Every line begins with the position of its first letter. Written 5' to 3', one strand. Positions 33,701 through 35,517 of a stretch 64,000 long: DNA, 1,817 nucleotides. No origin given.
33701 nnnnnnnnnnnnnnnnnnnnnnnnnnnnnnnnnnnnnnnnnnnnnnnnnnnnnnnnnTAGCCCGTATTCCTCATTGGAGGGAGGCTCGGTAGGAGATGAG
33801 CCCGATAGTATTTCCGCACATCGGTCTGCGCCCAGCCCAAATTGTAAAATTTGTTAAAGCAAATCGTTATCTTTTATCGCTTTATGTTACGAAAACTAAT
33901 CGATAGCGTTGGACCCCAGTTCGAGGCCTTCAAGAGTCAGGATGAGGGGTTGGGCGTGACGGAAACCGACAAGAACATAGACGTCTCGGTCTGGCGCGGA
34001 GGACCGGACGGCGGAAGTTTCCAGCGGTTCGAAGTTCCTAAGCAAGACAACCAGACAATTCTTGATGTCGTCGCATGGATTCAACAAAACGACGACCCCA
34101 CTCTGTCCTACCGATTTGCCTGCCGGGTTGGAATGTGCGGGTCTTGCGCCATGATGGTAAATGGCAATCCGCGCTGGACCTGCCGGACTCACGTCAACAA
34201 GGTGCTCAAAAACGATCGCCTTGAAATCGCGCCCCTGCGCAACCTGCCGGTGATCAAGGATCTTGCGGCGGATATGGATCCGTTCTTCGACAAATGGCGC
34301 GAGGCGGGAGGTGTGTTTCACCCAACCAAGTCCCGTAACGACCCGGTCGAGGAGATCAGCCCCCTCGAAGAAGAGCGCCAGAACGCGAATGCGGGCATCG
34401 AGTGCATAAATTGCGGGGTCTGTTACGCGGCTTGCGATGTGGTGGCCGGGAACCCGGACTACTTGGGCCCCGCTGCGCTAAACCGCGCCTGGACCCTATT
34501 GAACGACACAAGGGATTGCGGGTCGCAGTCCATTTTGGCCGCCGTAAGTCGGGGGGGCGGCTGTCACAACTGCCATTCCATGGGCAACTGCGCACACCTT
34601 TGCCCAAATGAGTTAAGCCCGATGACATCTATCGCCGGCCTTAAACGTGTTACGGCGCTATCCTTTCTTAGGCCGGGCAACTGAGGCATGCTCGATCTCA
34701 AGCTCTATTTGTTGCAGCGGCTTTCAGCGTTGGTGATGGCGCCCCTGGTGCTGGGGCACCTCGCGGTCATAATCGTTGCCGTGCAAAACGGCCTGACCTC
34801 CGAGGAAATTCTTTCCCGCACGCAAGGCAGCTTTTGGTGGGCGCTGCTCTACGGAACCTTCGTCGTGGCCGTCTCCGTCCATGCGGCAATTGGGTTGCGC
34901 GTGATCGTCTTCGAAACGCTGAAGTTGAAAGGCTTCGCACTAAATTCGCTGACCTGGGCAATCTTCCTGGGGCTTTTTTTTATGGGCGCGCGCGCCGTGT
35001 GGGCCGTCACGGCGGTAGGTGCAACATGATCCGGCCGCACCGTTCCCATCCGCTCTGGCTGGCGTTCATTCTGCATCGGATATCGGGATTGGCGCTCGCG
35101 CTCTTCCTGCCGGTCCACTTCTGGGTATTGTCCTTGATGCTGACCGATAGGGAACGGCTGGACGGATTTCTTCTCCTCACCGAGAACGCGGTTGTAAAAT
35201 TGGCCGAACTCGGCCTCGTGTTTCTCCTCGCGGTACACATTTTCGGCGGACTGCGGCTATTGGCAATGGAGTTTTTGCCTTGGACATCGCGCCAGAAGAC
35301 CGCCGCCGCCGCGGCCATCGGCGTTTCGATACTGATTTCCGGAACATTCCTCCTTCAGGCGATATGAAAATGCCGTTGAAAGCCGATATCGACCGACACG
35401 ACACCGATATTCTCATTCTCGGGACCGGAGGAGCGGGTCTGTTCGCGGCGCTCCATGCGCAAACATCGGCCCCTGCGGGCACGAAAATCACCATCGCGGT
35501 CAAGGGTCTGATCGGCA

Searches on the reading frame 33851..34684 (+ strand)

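Call 51: search_protein_families(library=pfam, proteins=[window:33851-34684:+], max_evalue=0.001)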
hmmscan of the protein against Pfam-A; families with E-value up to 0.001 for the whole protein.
window:33851-34684:+ (277 aa): 3 families
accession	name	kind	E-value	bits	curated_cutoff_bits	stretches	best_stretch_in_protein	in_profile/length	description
PF13085.11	Fer2_3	-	3.8e-27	94.9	27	1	46-146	3-106/107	2Fe-2S iron-sulfur cluster binding domain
PF13534.11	Fer4_17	-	4.2e-07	30.8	22.2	1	184-256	1-61/61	4Fe-4S dicluster domain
PF13183.11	Fer4_8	-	3.9e-05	24.6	27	1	184-254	4-67/68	4Fe-4S dicluster domain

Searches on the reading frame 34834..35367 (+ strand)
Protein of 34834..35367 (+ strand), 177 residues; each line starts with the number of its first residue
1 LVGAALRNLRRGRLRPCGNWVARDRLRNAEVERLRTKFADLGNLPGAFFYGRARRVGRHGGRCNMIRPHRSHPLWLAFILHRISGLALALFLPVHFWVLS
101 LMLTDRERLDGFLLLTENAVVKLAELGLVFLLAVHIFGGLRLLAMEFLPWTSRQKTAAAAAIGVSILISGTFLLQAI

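Call 51: search_protein_families(library=pfam, proteins=[window:34834-35367:+], max_evalue=0.001)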
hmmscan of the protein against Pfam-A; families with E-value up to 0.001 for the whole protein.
window:34834-35367:+ (177 aa): 1 family
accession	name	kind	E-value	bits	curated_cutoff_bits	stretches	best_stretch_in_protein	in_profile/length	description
PF01127.27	Sdh_cyt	-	4.6e-12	46.6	25.8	1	70-170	15-120/122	Succinate dehydrogenase/Fumarate reductase transmembrane subunit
